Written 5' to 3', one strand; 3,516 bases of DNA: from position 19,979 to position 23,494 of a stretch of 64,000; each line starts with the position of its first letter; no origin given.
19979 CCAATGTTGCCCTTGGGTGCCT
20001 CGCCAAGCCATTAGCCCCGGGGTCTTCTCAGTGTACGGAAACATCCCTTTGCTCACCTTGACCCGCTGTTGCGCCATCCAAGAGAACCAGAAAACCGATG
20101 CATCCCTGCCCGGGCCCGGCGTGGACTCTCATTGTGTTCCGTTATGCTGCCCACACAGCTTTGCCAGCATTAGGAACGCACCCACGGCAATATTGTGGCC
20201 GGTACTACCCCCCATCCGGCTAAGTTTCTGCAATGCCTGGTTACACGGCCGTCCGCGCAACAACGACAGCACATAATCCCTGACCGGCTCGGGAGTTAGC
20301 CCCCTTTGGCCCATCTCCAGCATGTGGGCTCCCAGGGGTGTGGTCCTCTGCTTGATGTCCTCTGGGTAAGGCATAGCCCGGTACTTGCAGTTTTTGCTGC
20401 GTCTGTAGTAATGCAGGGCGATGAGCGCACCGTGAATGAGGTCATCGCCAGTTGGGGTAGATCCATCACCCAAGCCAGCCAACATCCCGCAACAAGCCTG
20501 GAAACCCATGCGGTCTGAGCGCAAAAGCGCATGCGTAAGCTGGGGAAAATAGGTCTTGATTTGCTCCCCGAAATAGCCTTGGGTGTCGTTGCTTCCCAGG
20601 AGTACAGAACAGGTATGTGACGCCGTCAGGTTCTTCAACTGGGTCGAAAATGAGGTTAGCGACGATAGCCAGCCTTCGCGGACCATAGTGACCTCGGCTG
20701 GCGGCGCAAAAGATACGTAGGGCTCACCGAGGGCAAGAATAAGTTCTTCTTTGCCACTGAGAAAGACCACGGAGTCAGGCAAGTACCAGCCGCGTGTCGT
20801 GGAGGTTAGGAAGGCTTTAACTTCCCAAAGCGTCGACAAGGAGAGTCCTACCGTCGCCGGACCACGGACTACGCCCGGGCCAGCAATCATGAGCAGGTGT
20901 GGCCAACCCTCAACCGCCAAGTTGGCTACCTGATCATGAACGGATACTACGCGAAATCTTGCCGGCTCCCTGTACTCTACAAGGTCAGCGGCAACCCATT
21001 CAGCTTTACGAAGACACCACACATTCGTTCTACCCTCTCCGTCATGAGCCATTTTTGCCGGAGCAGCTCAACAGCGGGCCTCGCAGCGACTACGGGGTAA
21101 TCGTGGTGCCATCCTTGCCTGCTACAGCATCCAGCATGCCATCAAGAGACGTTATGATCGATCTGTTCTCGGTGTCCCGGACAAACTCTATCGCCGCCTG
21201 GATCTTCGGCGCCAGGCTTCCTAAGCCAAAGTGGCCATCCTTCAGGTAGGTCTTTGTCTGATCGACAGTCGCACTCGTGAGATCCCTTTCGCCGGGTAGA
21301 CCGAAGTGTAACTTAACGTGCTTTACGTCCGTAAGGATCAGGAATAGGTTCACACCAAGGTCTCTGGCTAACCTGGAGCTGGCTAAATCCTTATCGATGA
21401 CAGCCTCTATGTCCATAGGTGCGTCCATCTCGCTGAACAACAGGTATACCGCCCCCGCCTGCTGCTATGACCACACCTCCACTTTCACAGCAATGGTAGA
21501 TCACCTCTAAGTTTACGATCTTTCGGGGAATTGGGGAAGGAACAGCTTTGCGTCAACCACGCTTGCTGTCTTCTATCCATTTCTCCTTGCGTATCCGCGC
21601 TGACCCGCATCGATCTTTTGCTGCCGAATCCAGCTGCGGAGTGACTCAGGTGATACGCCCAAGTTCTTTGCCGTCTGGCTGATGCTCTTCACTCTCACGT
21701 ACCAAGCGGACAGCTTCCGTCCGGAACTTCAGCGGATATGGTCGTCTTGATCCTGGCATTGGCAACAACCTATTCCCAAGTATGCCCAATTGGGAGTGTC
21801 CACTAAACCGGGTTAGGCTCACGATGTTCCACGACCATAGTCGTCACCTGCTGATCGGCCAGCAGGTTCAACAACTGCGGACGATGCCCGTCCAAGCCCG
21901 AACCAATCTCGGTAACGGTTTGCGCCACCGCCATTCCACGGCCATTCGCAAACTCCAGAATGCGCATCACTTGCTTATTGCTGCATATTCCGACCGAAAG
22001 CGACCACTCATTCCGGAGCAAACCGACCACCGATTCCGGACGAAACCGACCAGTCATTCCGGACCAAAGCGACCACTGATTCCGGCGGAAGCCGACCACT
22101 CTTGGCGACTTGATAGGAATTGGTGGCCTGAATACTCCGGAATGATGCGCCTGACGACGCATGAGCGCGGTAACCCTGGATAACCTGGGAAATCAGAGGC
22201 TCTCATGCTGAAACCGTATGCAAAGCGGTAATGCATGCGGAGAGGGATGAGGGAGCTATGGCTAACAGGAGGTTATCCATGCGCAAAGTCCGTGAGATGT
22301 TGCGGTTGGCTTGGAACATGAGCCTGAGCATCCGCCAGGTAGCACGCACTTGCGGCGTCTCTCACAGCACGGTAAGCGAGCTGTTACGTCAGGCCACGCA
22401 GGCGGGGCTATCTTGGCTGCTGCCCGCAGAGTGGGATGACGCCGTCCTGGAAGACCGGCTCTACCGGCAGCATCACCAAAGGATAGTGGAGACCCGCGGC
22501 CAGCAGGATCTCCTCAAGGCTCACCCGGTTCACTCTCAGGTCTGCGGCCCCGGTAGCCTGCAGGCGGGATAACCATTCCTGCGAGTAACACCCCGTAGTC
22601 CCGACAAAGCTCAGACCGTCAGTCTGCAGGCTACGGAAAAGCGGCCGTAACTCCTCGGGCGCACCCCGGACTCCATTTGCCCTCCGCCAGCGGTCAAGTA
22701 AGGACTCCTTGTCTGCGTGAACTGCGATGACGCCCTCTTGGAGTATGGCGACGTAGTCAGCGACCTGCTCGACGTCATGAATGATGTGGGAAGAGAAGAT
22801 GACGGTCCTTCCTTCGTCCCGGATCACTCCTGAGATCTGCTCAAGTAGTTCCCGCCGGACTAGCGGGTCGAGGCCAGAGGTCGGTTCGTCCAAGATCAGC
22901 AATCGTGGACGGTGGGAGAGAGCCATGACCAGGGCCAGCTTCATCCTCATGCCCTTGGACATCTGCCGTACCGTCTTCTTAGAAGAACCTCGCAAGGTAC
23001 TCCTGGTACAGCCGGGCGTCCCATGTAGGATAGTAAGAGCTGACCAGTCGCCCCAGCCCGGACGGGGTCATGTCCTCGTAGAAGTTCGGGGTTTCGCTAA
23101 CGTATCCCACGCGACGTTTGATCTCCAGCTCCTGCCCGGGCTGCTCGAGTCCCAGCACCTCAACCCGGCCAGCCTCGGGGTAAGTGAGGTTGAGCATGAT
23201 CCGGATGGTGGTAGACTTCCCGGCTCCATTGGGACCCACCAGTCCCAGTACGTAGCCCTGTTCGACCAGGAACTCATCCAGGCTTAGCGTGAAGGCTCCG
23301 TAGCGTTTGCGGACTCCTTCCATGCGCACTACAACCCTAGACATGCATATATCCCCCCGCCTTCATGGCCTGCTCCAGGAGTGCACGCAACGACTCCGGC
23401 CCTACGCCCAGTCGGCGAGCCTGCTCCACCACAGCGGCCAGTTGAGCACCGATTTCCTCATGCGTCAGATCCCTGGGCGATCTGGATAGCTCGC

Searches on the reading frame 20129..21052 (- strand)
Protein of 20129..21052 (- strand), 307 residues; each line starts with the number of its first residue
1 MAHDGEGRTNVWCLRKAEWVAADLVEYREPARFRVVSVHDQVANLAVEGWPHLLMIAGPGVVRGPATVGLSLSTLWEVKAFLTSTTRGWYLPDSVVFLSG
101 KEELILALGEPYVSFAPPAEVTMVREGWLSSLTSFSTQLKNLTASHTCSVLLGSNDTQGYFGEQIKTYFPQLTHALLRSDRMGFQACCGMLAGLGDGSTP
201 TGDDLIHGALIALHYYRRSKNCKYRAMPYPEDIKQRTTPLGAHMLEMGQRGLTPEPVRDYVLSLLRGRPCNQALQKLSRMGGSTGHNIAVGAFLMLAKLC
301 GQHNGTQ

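Call 29: search_protein_families(library=pfam, proteins=[window:20129-21052:-], max_evalue=0.001)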
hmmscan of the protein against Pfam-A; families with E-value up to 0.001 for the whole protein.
window:20129-21052:- (307 aa): 1 family
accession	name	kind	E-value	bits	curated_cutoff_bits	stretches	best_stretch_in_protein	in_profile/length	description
PF11392.14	AllH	-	1.1e-16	61.9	25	1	192-294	2-107/109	Oxamate carbamoyltransferase subunit AllH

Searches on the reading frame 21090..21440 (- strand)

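Call 29: search_protein_families(library=pfam, proteins=[window:21090-21440:-], max_evalue=0.001)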
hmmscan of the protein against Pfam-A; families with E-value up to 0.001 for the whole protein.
window:21090-21440:- (116 aa): 1 family
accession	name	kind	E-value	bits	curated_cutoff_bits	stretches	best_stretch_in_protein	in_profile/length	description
PF00696.33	AA_kinase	-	8.7e-07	29.3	24.9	1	13-97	149-233/234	Amino acid kinase family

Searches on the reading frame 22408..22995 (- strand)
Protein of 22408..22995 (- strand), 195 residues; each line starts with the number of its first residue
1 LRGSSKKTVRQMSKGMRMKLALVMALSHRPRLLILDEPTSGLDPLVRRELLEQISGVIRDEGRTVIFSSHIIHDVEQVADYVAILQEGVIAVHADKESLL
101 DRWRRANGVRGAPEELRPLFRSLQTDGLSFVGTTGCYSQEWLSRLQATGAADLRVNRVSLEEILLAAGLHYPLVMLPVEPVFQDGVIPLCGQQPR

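Call 29: search_protein_families(library=pfam, proteins=[window:22408-22995:-], max_evalue=0.001)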
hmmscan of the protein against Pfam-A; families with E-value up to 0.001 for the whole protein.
window:22408-22995:- (195 aa): 2 families
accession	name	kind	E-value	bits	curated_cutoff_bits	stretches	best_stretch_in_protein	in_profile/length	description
PF13304.12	AAA_21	-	8.3e-11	42.9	27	1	9-70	235-298/304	AAA domain, putative AbiEii toxin, Type IV TA system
PF00005.33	ABC_tran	-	1.1e-07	33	25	1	7-40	100-137/137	ABC transporter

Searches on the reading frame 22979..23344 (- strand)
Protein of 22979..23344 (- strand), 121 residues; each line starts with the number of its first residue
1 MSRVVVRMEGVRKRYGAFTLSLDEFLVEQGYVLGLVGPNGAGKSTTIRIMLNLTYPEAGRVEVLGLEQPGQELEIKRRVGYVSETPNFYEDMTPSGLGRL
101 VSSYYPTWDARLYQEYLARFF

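Call 29: search_protein_families(library=pfam, proteins=[window:22979-23344:-], max_evalue=0.001)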
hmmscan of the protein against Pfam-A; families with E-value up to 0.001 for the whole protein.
window:22979-23344:- (121 aa): 2 families
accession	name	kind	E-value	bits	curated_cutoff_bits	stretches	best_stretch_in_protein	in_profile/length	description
PF00005.33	ABC_tran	-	3.3e-12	47.6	25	1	25-93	6-75/137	ABC transporter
PF13514.12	AAA_27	-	0.001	19.2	22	0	13-55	9-51/206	AAA domain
